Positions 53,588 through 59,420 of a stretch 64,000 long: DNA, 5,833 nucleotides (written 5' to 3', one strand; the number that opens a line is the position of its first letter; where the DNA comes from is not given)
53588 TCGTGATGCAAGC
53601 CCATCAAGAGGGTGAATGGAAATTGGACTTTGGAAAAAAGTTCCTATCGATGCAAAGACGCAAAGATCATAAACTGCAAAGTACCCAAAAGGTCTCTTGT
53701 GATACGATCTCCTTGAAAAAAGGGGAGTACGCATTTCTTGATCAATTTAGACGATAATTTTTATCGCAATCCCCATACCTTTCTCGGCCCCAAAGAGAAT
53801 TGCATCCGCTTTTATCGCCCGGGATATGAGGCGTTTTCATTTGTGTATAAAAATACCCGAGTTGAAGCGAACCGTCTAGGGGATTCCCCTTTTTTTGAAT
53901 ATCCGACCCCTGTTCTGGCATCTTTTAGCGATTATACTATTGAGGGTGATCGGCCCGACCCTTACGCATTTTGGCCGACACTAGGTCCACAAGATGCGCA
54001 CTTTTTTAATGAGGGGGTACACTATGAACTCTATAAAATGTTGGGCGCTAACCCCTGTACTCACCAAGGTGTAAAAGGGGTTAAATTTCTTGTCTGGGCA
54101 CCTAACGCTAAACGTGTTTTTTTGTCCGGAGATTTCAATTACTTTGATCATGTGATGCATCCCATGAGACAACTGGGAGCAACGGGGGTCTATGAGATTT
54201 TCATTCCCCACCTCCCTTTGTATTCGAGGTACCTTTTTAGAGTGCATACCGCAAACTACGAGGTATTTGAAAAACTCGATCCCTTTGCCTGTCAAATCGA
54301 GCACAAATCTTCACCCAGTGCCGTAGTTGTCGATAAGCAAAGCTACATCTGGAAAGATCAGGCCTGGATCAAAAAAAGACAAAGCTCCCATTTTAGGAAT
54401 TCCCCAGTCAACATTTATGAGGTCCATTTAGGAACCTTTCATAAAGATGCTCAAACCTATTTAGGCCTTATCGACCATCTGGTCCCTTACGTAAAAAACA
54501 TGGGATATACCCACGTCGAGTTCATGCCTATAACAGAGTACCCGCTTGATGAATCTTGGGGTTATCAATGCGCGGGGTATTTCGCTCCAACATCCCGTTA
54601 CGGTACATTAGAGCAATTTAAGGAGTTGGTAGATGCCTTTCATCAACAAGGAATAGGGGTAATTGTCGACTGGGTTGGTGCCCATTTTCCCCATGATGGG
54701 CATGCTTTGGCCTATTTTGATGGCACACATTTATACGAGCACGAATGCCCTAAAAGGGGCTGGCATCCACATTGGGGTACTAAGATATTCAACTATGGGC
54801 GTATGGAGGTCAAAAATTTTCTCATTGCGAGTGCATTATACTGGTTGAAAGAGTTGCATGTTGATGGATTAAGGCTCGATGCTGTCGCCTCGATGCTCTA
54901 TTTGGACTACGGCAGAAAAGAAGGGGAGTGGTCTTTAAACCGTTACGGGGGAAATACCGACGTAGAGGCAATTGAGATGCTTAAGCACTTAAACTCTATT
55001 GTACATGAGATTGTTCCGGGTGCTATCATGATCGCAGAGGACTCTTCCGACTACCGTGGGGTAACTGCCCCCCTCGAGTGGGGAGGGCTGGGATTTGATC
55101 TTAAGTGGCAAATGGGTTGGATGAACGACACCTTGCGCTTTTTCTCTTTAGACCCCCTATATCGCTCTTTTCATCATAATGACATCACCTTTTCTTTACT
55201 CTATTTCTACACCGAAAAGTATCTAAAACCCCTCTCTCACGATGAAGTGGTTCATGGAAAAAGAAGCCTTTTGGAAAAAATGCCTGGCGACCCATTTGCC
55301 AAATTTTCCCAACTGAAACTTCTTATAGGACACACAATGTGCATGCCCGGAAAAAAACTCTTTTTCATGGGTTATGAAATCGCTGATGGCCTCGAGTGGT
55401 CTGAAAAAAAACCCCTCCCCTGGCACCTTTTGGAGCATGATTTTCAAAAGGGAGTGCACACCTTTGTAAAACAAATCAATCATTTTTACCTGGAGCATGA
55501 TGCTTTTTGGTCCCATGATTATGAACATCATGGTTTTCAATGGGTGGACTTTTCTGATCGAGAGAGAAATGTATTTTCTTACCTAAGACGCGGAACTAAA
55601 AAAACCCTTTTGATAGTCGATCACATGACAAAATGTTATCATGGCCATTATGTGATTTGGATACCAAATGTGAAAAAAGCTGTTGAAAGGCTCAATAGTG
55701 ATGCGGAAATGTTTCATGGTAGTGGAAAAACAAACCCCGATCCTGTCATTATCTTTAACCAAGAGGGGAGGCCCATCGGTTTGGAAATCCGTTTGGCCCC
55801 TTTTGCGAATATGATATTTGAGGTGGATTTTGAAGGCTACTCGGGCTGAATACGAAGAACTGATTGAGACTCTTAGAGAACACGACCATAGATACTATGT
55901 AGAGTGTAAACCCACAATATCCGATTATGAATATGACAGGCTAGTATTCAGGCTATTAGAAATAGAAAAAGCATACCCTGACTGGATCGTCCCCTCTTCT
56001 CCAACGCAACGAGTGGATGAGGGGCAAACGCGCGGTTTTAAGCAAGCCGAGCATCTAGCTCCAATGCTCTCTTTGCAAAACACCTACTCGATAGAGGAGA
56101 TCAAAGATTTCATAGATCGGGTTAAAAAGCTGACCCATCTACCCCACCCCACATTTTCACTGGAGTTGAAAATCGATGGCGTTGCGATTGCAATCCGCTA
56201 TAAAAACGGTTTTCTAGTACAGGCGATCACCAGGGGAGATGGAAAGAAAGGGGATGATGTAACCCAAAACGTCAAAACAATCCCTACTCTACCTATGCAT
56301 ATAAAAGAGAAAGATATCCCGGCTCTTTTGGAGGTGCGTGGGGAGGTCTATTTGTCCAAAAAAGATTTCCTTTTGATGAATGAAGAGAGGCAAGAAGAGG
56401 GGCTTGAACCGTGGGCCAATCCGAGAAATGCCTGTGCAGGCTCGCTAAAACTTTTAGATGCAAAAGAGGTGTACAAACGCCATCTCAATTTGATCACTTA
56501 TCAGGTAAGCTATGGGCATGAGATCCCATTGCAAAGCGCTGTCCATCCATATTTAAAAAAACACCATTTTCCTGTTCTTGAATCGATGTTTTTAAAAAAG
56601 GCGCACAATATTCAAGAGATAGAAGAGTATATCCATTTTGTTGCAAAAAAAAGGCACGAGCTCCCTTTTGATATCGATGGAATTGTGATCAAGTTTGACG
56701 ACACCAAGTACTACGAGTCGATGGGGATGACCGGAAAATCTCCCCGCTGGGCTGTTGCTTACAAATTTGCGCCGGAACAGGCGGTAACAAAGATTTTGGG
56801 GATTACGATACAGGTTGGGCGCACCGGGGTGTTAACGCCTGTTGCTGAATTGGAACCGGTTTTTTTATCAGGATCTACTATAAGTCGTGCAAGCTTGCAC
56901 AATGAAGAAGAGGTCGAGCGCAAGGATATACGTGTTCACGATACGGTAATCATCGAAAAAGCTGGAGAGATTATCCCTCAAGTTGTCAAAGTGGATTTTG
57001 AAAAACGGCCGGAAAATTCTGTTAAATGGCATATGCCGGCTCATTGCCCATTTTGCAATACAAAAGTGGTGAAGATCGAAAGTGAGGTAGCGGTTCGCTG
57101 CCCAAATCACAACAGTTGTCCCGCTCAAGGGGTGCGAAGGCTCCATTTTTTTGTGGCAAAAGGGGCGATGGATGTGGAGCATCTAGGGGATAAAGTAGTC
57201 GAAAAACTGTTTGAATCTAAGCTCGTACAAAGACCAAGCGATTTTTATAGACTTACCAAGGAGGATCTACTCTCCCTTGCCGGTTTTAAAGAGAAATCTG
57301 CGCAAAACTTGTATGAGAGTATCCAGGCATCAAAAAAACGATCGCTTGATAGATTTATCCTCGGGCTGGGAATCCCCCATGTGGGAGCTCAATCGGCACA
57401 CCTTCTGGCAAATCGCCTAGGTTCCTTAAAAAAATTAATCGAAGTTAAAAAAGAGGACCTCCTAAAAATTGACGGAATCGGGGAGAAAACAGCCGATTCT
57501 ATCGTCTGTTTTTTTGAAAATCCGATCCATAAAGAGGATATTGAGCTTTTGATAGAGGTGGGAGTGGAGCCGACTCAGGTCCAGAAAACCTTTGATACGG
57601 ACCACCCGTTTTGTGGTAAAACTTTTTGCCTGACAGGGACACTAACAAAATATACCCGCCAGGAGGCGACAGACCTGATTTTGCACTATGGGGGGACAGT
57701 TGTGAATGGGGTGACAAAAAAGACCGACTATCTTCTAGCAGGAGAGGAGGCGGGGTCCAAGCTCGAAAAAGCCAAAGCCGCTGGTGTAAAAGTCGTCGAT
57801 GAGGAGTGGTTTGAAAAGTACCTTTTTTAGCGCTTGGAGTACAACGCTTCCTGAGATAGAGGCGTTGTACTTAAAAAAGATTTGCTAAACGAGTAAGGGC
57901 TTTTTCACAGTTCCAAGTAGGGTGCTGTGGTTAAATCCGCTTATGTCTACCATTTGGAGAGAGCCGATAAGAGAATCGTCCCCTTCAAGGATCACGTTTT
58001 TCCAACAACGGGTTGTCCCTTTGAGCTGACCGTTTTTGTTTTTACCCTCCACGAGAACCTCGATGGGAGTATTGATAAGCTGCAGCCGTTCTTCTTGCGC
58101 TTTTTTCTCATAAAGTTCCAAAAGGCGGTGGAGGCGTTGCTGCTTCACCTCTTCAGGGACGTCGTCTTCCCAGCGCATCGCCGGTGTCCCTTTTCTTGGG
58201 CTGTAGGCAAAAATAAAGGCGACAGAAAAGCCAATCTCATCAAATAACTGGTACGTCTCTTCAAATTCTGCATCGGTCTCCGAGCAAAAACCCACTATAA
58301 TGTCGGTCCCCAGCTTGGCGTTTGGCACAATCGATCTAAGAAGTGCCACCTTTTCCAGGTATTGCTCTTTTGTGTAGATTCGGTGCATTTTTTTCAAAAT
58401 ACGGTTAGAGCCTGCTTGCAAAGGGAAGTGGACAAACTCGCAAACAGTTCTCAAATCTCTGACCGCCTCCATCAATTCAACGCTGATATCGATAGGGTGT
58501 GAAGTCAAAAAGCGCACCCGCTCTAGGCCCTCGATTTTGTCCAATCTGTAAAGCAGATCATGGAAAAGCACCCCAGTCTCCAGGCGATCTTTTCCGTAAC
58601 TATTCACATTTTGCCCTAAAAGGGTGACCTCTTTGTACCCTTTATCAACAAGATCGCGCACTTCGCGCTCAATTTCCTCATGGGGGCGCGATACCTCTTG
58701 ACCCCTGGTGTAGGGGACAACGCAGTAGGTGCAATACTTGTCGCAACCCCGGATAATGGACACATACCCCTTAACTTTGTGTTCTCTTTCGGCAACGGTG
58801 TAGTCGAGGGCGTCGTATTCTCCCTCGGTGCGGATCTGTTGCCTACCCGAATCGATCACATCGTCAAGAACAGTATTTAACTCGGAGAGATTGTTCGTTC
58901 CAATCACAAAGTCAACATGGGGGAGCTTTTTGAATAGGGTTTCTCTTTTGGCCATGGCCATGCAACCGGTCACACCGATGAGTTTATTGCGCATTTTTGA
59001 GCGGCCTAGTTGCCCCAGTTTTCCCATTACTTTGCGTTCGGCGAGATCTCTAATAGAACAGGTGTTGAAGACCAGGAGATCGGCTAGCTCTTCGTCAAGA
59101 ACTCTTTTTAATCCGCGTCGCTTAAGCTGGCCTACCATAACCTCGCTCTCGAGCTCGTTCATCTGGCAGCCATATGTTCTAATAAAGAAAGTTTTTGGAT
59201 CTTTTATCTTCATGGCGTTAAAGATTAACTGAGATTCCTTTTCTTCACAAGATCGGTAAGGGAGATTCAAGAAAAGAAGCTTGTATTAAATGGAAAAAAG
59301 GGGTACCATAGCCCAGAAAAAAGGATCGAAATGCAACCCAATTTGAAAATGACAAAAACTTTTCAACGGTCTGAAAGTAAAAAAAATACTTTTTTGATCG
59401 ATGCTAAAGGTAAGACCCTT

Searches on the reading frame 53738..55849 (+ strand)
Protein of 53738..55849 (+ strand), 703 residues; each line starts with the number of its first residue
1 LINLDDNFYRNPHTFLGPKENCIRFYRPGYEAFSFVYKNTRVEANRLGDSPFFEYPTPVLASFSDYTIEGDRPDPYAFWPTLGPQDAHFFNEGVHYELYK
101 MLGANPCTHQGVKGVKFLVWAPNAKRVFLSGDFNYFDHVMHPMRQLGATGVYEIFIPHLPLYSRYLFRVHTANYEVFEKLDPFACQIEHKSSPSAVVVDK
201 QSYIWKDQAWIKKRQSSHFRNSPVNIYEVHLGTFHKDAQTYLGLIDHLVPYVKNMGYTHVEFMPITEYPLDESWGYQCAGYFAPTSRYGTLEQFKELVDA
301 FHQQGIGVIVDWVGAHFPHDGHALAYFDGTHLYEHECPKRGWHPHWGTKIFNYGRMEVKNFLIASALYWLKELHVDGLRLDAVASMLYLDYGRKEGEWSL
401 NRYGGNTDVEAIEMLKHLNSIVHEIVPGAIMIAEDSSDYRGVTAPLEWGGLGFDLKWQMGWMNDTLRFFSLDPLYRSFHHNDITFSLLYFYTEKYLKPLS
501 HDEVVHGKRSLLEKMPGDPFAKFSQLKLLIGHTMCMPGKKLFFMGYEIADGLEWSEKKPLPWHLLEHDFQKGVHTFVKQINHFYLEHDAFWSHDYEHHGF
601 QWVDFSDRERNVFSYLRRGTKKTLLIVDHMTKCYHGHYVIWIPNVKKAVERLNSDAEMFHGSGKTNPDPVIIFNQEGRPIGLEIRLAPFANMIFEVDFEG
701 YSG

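Call 68: search_protein_families(library=pfam, proteins=[window:53738-55849:+], max_evalue=0.00001)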
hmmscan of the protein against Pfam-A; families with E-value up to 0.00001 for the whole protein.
window:53738-55849:+ (703 aa): 4 families
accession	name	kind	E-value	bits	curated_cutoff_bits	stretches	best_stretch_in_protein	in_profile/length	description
PF00128.31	Alpha-amylase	-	4.8e-19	69.4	22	1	243-342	20-113/446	Alpha amylase, catalytic domain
PF02922.24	CBM_48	-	1.7e-17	63.9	22.4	1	102-184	2-83/83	Carbohydrate-binding module 48 (Isoamylase N-terminal domain)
PF02806.24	Alpha-amylase_C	-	3.9e-10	40.4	21.2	1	602-696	1-94/95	Alpha amylase, C-terminal all-beta domain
PF22019.2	GlgB_N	-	9.1e-07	29.3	27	0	92-181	10-92/94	alpha-1,4-glucan branching enzyme GlgB, N-terminal domain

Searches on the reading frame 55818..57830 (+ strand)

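Call 68: search_protein_families(library=pfam, proteins=[window:55818-57830:+], max_evalue=0.00001)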
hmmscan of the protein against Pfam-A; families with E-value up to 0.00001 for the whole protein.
window:55818-57830:+ (670 aa): 9 families
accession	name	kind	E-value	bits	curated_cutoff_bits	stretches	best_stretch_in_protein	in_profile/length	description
PF01653.23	DNA_ligase_aden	-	7.2e-84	281.7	27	1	73-320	3-253/253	NAD-dependent DNA ligase adenylation domain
PF03120.22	DNA_ligase_OB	-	1.6e-34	118.1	32.9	1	324-400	2-78/79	NAD-dependent DNA ligase OB-fold domain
PF12826.13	HHH_2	-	2.3e-19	69.7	27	1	512-573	1-62/64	Helix-hairpin-helix motif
PF00533.33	BRCT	-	9.8e-17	61.4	21.3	1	596-666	4-75/78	BRCA1 C Terminus (BRCT) domain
PF14520.12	HHH_5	-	3.2e-13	50.4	27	1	517-563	5-52/57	Helix-hairpin-helix domain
PF03119.21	DNA_ligase_ZBD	-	3.9e-10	39.9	25.8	1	409-436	1-27/27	NAD-dependent DNA ligase C4 zinc finger domain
PF16589.12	BRCT_2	-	3e-08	34.3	27.3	1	598-665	3-70/86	BRCT domain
PF12738.14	PTCB-BRCT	-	7e-08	32.8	22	1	603-664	3-63/63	twin BRCT domain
PF00633.29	HHH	-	1.3e-06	28.4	24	1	536-565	1-30/30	Helix-hairpin-helix motif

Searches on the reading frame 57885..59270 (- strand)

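Call 79: search_protein_families(library=pfam, proteins=[window:57885-59270:-], max_evalue=0.000001)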
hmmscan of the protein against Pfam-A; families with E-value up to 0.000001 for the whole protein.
window:57885-59270:- (461 aa): 2 families
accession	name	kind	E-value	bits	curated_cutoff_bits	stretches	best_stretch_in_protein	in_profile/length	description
PF00919.26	UPF0004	-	1.2e-29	102.7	27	1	28-124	2-98/98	Uncharacterized protein family UPF0004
PF04055.27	Radical_SAM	-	1.2e-26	94.3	29.5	1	170-342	1-165/166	Radical SAM superfamily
